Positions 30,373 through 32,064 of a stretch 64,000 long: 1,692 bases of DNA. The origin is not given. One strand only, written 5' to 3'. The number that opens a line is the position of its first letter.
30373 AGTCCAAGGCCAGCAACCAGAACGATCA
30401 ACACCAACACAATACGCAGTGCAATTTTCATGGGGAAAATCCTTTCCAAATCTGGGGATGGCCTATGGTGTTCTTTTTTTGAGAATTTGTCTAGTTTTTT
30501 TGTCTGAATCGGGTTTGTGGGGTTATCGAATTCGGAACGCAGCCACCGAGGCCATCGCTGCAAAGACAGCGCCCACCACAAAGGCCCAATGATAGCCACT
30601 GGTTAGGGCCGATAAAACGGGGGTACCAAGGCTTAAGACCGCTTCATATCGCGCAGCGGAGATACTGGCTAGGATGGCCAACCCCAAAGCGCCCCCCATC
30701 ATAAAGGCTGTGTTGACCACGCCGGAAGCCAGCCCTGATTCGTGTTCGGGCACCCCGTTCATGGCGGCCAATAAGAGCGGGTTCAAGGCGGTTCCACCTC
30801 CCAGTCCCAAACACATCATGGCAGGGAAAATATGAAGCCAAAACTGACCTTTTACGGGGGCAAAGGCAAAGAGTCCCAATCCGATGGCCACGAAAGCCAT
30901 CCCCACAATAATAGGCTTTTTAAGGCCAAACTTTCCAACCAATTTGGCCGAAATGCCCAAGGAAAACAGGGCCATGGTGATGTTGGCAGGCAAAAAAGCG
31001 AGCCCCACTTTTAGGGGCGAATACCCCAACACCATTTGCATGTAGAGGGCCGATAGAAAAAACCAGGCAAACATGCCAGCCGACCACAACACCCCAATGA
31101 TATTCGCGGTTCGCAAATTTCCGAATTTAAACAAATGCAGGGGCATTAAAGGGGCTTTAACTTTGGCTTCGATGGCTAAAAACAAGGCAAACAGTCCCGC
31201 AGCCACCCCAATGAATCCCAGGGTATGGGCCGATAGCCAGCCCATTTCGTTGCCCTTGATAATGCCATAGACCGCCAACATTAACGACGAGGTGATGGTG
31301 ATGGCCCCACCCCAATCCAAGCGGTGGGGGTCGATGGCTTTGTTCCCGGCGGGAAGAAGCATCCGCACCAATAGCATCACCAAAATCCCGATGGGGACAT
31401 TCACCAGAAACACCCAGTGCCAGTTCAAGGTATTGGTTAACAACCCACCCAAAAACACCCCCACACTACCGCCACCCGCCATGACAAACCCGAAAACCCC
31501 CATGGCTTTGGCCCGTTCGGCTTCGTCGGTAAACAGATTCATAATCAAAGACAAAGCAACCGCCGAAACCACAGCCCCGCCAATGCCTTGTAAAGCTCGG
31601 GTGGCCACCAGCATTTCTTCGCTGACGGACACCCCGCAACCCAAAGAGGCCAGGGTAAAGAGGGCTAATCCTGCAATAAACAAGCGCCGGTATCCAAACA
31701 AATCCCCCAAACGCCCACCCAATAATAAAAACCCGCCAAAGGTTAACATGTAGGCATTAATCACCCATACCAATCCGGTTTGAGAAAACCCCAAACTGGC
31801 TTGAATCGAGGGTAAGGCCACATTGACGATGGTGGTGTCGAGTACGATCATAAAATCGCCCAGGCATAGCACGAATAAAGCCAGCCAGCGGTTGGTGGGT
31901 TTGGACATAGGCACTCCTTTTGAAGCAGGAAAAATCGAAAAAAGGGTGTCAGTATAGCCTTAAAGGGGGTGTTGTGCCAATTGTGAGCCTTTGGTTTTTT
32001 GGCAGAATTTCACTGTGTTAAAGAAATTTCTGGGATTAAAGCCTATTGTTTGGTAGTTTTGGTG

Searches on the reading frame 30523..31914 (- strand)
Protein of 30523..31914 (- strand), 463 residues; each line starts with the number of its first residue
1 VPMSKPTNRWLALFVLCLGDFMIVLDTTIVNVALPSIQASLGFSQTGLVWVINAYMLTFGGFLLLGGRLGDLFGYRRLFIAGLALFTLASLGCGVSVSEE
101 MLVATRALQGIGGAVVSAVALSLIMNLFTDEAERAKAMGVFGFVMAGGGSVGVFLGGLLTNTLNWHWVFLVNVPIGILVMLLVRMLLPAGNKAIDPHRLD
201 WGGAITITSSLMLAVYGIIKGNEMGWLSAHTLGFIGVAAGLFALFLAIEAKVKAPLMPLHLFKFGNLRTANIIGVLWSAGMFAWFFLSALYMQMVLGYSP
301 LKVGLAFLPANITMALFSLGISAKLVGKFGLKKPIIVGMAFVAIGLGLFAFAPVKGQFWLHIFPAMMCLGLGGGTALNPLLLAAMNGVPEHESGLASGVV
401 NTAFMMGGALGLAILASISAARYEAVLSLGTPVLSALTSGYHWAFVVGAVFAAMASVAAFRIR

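Call 20: search_protein_families(library=ncbifam, proteins=[window:30523-31914:-], max_evalue=0.00001)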
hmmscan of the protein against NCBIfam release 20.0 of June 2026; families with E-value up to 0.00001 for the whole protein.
window:30523-31914:- (463 aa): 44 families (the best 25 are shown)
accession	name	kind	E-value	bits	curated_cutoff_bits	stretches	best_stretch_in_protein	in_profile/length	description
TIGR00711.1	efflux_EmrB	subfamily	3.1e-73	247.2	230.2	1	12-424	3-413/485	DHA2 family efflux MFS transporter permease subunit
NF000031.1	MFS_efflux_LmrA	exception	1.4e-66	225.2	850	1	7-421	27-439/484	lincomycin efflux MFS transporter Lmr(A)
NF012180.1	tet_MFS_43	exception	5.9e-54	183.9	999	1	9-442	19-450/484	tetracycline efflux MFS transporter Tet(43)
NF011571.1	PRK14995.1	subfamily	2e-52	178.6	701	1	8-431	3-423/493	SmvA family efflux MFS transporter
NF000025.1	MFS_efflux_tcmA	exception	3.3e-48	164.7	999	1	9-426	24-438/538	tetracenomycin C efflux MFS transporter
NF012169.0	qepA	equivalog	2.1e-47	161.9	1075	1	8-452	18-456/511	fluoroquinolone efflux MFS transporter QepA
NF033896.2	MFS_LfrA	equivalog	1.4e-45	155.9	825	1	5-435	14-440/504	efflux MFS transporter LfrA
NF000089.1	qac_MFS_AB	exception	4e-40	138.1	900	1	6-430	14-436/514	QacA/B family quaternary ammonium compound efflux MFS transporter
NF007799.0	PRK10504.1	subfamily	4.3e-40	138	426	1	7-388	7-377/471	multidrug transporter subunit MdtD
NF000391.1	EmrB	exception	2.4e-36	125.5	925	1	13-422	13-421/501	multidrug efflux MFS transporter permease subunit EmrB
NF000009.1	tet_MFS_Tcr3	exception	2.8e-34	118.5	1000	1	12-418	32-441/512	tetracycline efflux MFS transporter Tcr3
NF040895.2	MFS_effux_SdrM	equivalog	4.6e-29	101.8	550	1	14-345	9-333/441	multidrug efflux MFS transporter SdrM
TIGR00710.1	efflux_Bcr_CflA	subfamily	2.6e-27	96.2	200.9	2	14-225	6-220/385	Bcr/CflA family efflux MFS transporter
NF000095.1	tet_MFS_OtrB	exception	1.2e-25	90.1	999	1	13-421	28-439/563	oxytetracycline resistance efflux MFS transporter OtrB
NF000060.1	MFS_efflux_LmrB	exception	1.7e-23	83.2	800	1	15-461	21-471/479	lincomycin efflux MFS transporter Lmr(B)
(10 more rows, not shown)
